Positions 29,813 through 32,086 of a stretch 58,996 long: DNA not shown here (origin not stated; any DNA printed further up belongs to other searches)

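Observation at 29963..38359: Accessory insert encoding an FxSxx-COOH radical-SAM peptide system wired to two effector-less STAND NTPases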

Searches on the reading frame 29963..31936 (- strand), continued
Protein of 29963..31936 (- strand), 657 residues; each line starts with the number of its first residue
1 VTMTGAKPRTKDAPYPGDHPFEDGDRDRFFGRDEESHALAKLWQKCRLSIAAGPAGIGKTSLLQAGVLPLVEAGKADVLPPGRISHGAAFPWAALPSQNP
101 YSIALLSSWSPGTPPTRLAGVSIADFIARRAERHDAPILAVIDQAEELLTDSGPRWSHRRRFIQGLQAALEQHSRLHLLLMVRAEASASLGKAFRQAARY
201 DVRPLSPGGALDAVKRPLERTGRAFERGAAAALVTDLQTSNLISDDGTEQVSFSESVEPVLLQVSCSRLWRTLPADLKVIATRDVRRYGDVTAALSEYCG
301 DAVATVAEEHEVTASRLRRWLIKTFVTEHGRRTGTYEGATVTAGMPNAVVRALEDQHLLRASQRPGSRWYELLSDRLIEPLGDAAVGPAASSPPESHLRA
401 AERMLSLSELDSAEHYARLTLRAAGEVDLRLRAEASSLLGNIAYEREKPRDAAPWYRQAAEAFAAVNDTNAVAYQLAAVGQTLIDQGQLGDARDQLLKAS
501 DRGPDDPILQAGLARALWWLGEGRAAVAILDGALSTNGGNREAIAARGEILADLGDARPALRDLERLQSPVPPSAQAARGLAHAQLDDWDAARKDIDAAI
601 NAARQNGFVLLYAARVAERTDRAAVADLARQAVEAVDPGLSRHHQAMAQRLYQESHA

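Call 16: find_encoding_contigs(protein=P0014, flank=10000, max_places=2)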
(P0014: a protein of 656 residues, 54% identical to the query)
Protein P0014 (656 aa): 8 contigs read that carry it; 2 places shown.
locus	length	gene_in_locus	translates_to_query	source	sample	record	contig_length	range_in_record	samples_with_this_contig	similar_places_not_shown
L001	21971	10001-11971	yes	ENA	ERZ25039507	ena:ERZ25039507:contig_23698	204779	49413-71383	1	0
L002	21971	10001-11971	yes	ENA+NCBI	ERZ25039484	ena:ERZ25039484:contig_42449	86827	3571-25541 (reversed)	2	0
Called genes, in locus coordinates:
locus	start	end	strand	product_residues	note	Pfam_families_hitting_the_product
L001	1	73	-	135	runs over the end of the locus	-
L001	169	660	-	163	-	-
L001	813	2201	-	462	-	PF04389:Peptidase_M28 (weak), PF01546:Peptidase_M20, PF07687:M20_dimer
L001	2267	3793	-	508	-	PF05977:MFS_3, PF07690:MFS_1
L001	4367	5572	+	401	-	PF04055:Radical_SAM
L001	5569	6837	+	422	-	-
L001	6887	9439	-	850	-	PF25000:DUF7779, PF13424:TPR_12 (weak), PF24885:TPR_NPHP3 (faint), PF13374:TPR_10 (weak), PF13424:TPR_12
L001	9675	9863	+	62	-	-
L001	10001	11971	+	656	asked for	PF20703:nSTAND1, PF07719:TPR_2 (faint), PF13428:TPR_14 (faint), PF13432:TPR_16 (faint), PF17874:TPR_MalT (weak), PF14559:TPR_19 (weak)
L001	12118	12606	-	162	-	-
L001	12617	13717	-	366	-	PF01408:GFO_IDH_MocA, PF22725:GFO_IDH_MocA_C3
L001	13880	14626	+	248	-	PF00106:adh_short, PF08659:KR, PF13561:adh_short_C2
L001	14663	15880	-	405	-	PF09594:GT87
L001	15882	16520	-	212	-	PF00657:Lipase_GDSL, PF13472:Lipase_GDSL_2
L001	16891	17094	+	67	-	-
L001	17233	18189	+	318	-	PF00069:Pkinase, PF07714:PK_Tyr_Ser-Thr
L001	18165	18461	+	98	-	-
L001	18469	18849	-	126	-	PF00107:ADH_zinc_N, PF13602:ADH_zinc_N_2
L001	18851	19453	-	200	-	PF08240:ADH_N, PF00107:ADH_zinc_N (weak)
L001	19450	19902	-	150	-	PF00106:adh_short, PF13561:adh_short_C2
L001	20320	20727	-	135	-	PF00072:Response_reg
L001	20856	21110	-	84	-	PF00486:Trans_reg_C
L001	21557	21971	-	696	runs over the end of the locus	PF00989:PAS, PF08448:PAS_4, PF13188:PAS_8 (weak), PF13426:PAS_9, PF00512:HisKA, PF02518:HATPase_c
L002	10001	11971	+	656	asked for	PF20703:nSTAND1, PF07719:TPR_2 (faint), PF13428:TPR_14 (faint), PF13432:TPR_16 (faint), PF17874:TPR_MalT (weak), PF14559:TPR_19 (weak)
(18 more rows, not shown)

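Call 17: find_encoding_contigs(protein=P0006, flank=10000, max_places=2)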
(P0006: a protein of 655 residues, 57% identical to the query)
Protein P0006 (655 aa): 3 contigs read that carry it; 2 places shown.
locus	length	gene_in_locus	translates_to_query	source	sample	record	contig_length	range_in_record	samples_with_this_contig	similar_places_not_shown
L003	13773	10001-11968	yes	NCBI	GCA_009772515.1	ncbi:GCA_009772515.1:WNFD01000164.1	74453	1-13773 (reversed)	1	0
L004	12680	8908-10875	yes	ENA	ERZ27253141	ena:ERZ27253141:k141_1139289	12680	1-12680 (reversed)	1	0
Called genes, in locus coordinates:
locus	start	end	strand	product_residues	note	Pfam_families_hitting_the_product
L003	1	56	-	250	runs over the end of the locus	PF13829:DUF4191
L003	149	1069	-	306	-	PF16881:LIAS_N, PF04055:Radical_SAM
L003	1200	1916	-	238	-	PF21948:LplA-B_cat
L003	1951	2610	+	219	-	-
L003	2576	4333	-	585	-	PF12222:PNGaseA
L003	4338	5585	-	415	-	PF05977:MFS_3, PF07690:MFS_1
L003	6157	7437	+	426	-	PF04055:Radical_SAM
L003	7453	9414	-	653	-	PF13428:TPR_14 (faint), PF13424:TPR_12 (weak), PF24885:TPR_NPHP3 (faint), PF13374:TPR_10 (weak), PF13424:TPR_12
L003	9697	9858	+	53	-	PF27839:FxSxx-COOH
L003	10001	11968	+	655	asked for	PF13428:TPR_14 (faint), PF13432:TPR_16 (faint), PF20703:nSTAND1, PF07719:TPR_2 (faint), PF13181:TPR_8 (faint), PF13424:TPR_12 (weak), PF14559:TPR_19 (weak)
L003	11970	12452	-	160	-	-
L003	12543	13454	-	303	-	PF01370:Epimerase, PF08338:DUF1731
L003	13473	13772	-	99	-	?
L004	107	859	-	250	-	PF21948:LplA-B_cat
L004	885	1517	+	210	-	-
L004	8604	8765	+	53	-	PF27839:FxSxx-COOH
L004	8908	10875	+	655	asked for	PF13428:TPR_14 (faint), PF13432:TPR_16 (faint), PF20703:nSTAND1, PF07719:TPR_2 (faint), PF13181:TPR_8 (faint), PF13424:TPR_12 (weak), PF14559:TPR_19 (weak)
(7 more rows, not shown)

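Call 18: find_encoding_contigs(protein=P0002, flank=10000, max_places=2)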
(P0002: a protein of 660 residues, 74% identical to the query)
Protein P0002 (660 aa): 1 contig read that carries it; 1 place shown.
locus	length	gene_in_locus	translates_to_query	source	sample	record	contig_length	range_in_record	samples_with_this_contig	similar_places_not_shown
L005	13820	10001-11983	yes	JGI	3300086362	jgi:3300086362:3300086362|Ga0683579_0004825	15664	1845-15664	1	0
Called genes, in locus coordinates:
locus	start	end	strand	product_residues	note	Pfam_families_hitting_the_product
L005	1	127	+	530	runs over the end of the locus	PF00501:AMP-binding, PF13193:AMP-binding_C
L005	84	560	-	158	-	PF00892:EamA (weak)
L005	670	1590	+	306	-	PF00126:HTH_1, PF03466:LysR_substrate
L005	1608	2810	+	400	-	PF03773:ArsP_1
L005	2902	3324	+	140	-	PF00072:Response_reg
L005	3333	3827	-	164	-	PF00719:Pyrophosphatase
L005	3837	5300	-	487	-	PF05977:MFS_3, PF07690:MFS_1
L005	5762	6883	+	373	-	PF04055:Radical_SAM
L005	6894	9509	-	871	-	PF00931:NB-ARC (weak), PF25000:DUF7779, PF24885:TPR_NPHP3 (faint), PF00515:TPR_1 (faint), PF13424:TPR_12, PF13374:TPR_10, PF13424:TPR_12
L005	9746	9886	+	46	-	-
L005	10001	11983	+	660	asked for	PF20703:nSTAND1, PF05729:NACHT (weak), PF07719:TPR_2 (faint), PF13432:TPR_16 (weak)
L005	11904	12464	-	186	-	-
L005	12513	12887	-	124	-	-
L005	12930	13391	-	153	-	PF00578:AhpC-TSA, PF08534:Redoxin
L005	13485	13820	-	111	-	?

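Call 24: search_protein_families(library=ncbifam, proteins=[L001:5569-6837:+, L001:9675-9863:+, L003:9697-9858:+, L001:10001-11971:+], max_evalue=0.01)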
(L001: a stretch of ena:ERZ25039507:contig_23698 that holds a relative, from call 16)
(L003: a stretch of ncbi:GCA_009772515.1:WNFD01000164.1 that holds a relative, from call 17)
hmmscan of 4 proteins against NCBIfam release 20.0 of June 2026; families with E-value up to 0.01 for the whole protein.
L001:5569-6837:+ (422 aa): 2 families
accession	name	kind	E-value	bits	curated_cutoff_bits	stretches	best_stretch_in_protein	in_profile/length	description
TIGR04267.2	mod_HExxH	domain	1.9e-49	168.1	40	1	229-395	2-177/177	aKG-HExxH-type peptide beta-hydroxylase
NF040587.1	rSAM_lost_HExxH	exception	1e-37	130.1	225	1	41-392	20-357/364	radical SAM/SPASM protein FxsBH, inactivated beta-hydroxylase extension form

L001:9675-9863:+ (62 aa): 0 families

L003:9697-9858:+ (53 aa): 1 family
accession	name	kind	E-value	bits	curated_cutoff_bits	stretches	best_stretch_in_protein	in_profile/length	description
TIGR04268.1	FxSxx-COOH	equivalog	2.5e-05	24.4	28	1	11-40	1-29/44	FxSxx-COOH cyclophane-containing RiPP peptide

L001:10001-11971:+ (656 aa): 11 families
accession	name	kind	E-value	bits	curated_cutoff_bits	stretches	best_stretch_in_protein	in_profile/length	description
NF040959.1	MamA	equivalog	7.1e-11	41.9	200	2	451-557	92-199/204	magnetosome protein MamA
TIGR02917.1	PEP_TPR_lipo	equivalog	3.2e-09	35.2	312.2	1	561-626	123-188/899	XrtA/PEP-CTERM system TPR-repeat protein PrsT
NF033920.0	C39_PA2778_fam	equivalog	1.7e-07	30.9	150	0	375-454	147-221/255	PA2778 family cysteine peptidase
NF008520.0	PRK11447.1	equivalog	1.6e-05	22.9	858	1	470-647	580-762/1157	cellulose synthase complex outer membrane protein BcsC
TIGR02521.1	type_IV_pilW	equivalog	0.00018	21.1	154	0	560-625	28-93/234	type IV pilus biogenesis/stability protein PilW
TIGR02795.1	tol_pal_ybgF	equivalog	0.00033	21.2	90.1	0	384-497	2-110/119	tol-pal system protein YbgF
TIGR03939.1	PGA_TPR_OMP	equivalog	0.00037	18.8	366.65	1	449-624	72-256/800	poly-beta-1,6 N-acetyl-D-glucosamine export porin PgaA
NF033762.1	social_mot_Tgl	equivalog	0.00039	19.8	225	1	398-592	45-233/252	social motility TPR repeat lipoprotein Tgl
NF053720.1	NsdA_fam_reg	subfamily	0.0012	18.5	75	0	419-634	197-405/432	NsdA family TPR-like regulatory protein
TIGR00990.1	3a0801s09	subfamily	0.0012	17.5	757.25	1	450-559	116-222/615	mitochondrial import receptor subunit TOM70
NF052415.1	T3SS_chap_SctY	equivalog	0.0014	19.1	70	1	466-555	9-101/106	type III secretion apparatus assembly chaperone SctY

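Call 30: search_protein_families(library=pfam, proteins=[L001:5569-6837:+], max_evalue=0.01)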
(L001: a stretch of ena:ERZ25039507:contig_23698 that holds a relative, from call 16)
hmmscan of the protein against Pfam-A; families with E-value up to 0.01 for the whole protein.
L001:5569-6837:+ (422 aa): 0 families

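Call 52: search_protein_families(library=padloc, proteins=[window:29963-31936:-], max_evalue=0.001)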
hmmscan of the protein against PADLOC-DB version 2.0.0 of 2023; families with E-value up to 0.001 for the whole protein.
window:29963-31936:- (657 aa): 1 family
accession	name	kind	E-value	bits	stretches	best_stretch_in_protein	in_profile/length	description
PDLC05065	PDC-S68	-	0.00059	15.7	1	31-65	606-639/1221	-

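Call 65: predict_structure(alignment_id=A2)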
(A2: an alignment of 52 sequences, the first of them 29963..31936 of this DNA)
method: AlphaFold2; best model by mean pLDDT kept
length: 657 residues; sequences in the alignment: 52
mean_pLDDT: 90.0   pTM: 0.86
mean pLDDT of the five models: 90.0, 88.4, 87.8, 87.2, 86.6
residues with pLDDT >= 90: 444; 70-90: 194; 50-70: 9; < 50: 10
segments of 3 or more residues with pLDDT < 50: 1-10
pLDDT, mean of each block of 10 residues (from residue 1): 31 81 90 95 95 86 94 89 85 81 92 84 91 90 83 75 91 94 86 84 94 92 92 94 87 92 94 91 90 94 91 94 94 91 91 92 85 94 84 86 87 93 91 97 93 98 95 96 92 96 90 94 96 87 92 97 87 94 96 96 94 93 93 90 93 85
secondary structure, 60 per line:
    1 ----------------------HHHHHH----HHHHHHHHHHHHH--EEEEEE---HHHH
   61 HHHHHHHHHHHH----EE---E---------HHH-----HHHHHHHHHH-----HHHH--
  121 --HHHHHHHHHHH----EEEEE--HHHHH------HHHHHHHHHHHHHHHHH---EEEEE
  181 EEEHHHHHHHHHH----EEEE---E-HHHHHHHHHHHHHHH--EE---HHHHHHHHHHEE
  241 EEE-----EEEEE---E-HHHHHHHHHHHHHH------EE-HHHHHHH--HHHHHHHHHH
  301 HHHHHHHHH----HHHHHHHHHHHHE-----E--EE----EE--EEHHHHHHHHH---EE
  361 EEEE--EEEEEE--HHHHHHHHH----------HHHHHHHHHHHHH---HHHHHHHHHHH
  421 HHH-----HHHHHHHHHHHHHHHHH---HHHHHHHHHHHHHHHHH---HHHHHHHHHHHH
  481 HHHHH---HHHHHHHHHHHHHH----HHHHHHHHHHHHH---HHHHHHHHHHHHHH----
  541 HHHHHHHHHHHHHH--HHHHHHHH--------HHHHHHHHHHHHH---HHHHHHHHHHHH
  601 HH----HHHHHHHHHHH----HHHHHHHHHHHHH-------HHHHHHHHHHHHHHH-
elements in order: H23-28 H33-45 E48-53 H57-72 H100-109 H115-118 H123-133 E138-142 H145-149 H156-172 E176-183 H184-193 E198-201 H207-221 H229-238 E239-243 E249-253 H259-272 H282-288 H291-309 H314-325 H347-355 E359-364 E367-372 H375-383 H394-406 H410-423 H429-445 H449-465 H469-485 H489-502 H507-519 H523-536 H541-554 H557-564 H573-585 H589-602 H607-617 H622-634 H642-656

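Call 69: fold_search(model_id=the predicted structure, library=pdb)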
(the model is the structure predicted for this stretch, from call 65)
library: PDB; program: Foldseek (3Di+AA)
matches with E <= 10: 1727; with E <= 0.001: 250
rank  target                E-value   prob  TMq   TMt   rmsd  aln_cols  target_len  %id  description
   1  8chy                  1.1e-07  1.00  0.28  0.61   5.7       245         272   20  Crystal structure of an 8-repeat consensus TPR superhelix with Zinc. (released 2024-02-21)
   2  6mfv_A                1.1e-07  1.00  0.32  0.33  13.7       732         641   12  Crystal structure of the Signal Transduction ATPase with Numerous Domains (STAND) protein with a tetratricopeptide rep (released 2019-02-20)
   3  9qhc_A                1.5e-07  1.00  0.29  0.63   7.0       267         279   19  Crystal structure of 8-repeat CTPR protein with eliminated coordination sites (released 2025-10-22)
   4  9qhb                  2.8e-07  1.00  0.23  0.44   8.5       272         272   19  Crystal structure of 16-repeat CTPR protein with eliminated coordination sites (released 2025-10-22)
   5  6eou                  2.8e-07  1.00  0.18  0.30  12.7       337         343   18  O-GlcNAc transferase TPR domain with the intellectual disability associated mutation L254F (released 2018-05-09)
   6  1w3b_A                3.4e-07  1.00  0.25  0.39   9.9       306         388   19  The superhelical TPR domain of O-linked GlcNAc transferase reveals structural similarities to importin alpha. (released 2004-09-09)
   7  9qhc_B                6.4e-07  1.00  0.30  0.65   5.8       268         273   19  Crystal structure of 8-repeat CTPR protein with eliminated coordination sites (released 2025-10-22)
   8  1w3b_B                6.4e-07  1.00  0.29  0.48   8.7       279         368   20  The superhelical TPR domain of O-linked GlcNAc transferase reveals structural similarities to importin alpha. (released 2004-09-09)
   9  8bbg_D                9.1e-07  1.00  0.29  0.17  19.9       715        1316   13  Structure of the IFT-A complex; anterograde IFT-A train model (released 2022-12-21)
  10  7yeh_A                1.3e-06  1.00  0.18  0.13  10.6       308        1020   19  Cryo-EM structure of human OGT-OGA complex (released 2023-07-12)
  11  8bbe_D                3.6e-06  1.00  0.28  0.29  11.1       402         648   14  Structure of the IFT-A complex; IFT-A2 module (released 2022-12-21)
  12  8a3t_F                4.7e-06  1.00  0.25  0.32  22.7       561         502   12  S. cerevisiae APC/C-Cdh1 complex (released 2022-08-31)
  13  6vbu_8                6.1e-06  1.00  0.27  0.35  11.2       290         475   19  Structure of the bovine BBSome complex (released 2020-01-29)
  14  7yea_A                9.0e-06  1.00  0.17  0.13  11.2       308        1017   18  Human O-GlcNAc transferase Dimer (released 2023-07-12)
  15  6voa_E                1.1e-05  1.00  0.27  0.42   9.0       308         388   16  Cryo-EM structure of the BBSome-ARL6 complex (released 2020-06-24)
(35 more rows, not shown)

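Call 88: find_encoding_contigs(protein=P0019, flank=9000, max_places=1)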
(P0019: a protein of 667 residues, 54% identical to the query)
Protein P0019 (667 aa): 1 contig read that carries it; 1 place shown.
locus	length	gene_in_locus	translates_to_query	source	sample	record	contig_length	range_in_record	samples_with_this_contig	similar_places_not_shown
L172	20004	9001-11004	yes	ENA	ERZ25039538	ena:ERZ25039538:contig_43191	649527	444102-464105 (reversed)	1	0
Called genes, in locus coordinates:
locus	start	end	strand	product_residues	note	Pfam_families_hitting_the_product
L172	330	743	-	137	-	-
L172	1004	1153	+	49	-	-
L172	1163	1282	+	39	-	-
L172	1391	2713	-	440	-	PF05977:MFS_3, PF07690:MFS_1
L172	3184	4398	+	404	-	PF04055:Radical_SAM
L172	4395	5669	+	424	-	-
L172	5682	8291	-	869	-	PF25000:DUF7779, PF24885:TPR_NPHP3 (faint), PF13424:TPR_12, PF13374:TPR_10 (weak), PF13424:TPR_12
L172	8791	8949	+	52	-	-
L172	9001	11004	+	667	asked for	PF20703:nSTAND1, PF13432:TPR_16 (faint)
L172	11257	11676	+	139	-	-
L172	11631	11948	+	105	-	-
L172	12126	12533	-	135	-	PF00005:ABC_tran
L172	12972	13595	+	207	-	PF00589:Phage_integrase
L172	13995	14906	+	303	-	-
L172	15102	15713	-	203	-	-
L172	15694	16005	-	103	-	PF11716:MDMPI_N (weak)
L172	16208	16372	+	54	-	-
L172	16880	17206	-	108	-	PF18478:PIN_10 (weak)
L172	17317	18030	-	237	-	PF21321:HTH_66, PF04255:DUF433 (weak)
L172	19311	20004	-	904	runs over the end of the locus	PF13176:TPR_7 (faint), PF13181:TPR_8 (faint), PF13424:TPR_12, PF13374:TPR_10 (weak), PF13424:TPR_12, PF00515:TPR_1 (weak), PF07719:TPR_2 (weak), PF13424:TPR_12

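Call 89: find_encoding_contigs(protein=P0116, flank=9000, max_places=1)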
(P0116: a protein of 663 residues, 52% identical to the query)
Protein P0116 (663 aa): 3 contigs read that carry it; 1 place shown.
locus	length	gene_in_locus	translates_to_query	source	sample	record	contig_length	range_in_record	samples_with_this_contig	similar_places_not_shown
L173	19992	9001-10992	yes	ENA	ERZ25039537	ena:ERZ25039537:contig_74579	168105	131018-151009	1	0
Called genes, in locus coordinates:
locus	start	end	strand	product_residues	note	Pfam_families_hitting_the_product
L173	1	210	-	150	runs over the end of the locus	PF10604:Polyketide_cyc2 (weak), PF08327:AHSA1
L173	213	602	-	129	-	-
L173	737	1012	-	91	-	PF02656:DUF202 (weak)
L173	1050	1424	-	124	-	PF02656:DUF202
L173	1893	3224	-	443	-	PF05977:MFS_3, PF07690:MFS_1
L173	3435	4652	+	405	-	PF04055:Radical_SAM, PF13353:Fer4_12 (weak)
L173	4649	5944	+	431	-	-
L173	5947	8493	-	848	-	PF25000:DUF7779, PF13424:TPR_12, PF13424:TPR_12, PF13374:TPR_10 (weak), PF13424:TPR_12, PF13374:TPR_10 (weak), PF13424:TPR_12, PF13374:TPR_10 (weak), +2 more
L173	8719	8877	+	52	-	PF27839:FxSxx-COOH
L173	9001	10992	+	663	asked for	PF20703:nSTAND1, PF17874:TPR_MalT (weak), PF14559:TPR_19 (faint)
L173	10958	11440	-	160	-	-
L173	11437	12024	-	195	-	PF03167:UDG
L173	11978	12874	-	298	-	-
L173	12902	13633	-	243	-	PF00106:adh_short, PF01370:Epimerase (weak), PF08659:KR, PF13561:adh_short_C2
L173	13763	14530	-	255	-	PF00753:Lactamase_B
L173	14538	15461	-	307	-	PF01210:NAD_Gly3P_dh_N (weak), PF02737:3HCDH_N, PF03446:NAD_binding_2 (faint), PF00725:3HCDH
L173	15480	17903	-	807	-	-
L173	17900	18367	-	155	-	PF00111:Fer2 (weak), PF01799:Fer2_2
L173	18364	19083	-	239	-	PF00596:Aldolase_II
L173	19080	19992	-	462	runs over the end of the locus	PF26233:NicX, PF07883:Cupin_2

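Call 90: find_encoding_contigs(protein=P0119, flank=9000, max_places=1)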
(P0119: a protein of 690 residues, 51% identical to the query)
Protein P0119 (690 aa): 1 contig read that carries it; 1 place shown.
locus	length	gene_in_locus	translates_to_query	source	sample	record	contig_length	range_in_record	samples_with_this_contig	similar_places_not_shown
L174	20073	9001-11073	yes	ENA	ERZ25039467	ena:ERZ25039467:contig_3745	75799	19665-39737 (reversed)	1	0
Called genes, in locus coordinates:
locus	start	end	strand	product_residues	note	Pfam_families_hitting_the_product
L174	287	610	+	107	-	-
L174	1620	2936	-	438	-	PF05977:MFS_3, PF13347:MFS_2 (faint), PF07690:MFS_1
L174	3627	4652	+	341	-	PF04055:Radical_SAM (faint)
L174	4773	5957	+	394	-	-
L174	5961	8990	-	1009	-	PF25000:DUF7779 (weak), PF13424:TPR_12, PF13374:TPR_10 (weak)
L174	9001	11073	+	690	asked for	PF20703:nSTAND1, PF13432:TPR_16 (faint), PF07719:TPR_2 (faint), PF14559:TPR_19 (faint), PF17874:TPR_MalT (weak), PF13181:TPR_8 (faint), PF13424:TPR_12 (weak), PF13414:TPR_11 (faint)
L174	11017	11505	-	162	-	-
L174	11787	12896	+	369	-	PF13565:HTH_32, PF13276:HTH_21 (weak), PF01498:HTH_Tnp_Tc3_2 (faint), PF13683:rve_3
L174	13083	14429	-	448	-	PF14690:Zn_ribbon_ISL3, PF13542:HTH_Tnp_ISL3 (faint), PF01610:DDE_Tnp_ISL3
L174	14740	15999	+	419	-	PF13006:Nterm_IS4, PF01609:DDE_Tnp_1 (weak)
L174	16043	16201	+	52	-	-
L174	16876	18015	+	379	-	-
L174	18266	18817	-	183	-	-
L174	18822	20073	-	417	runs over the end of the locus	PF05728:UPF0227, PF12697:Abhydrolase_6 (weak), PF12146:Hydrolase_4 (faint)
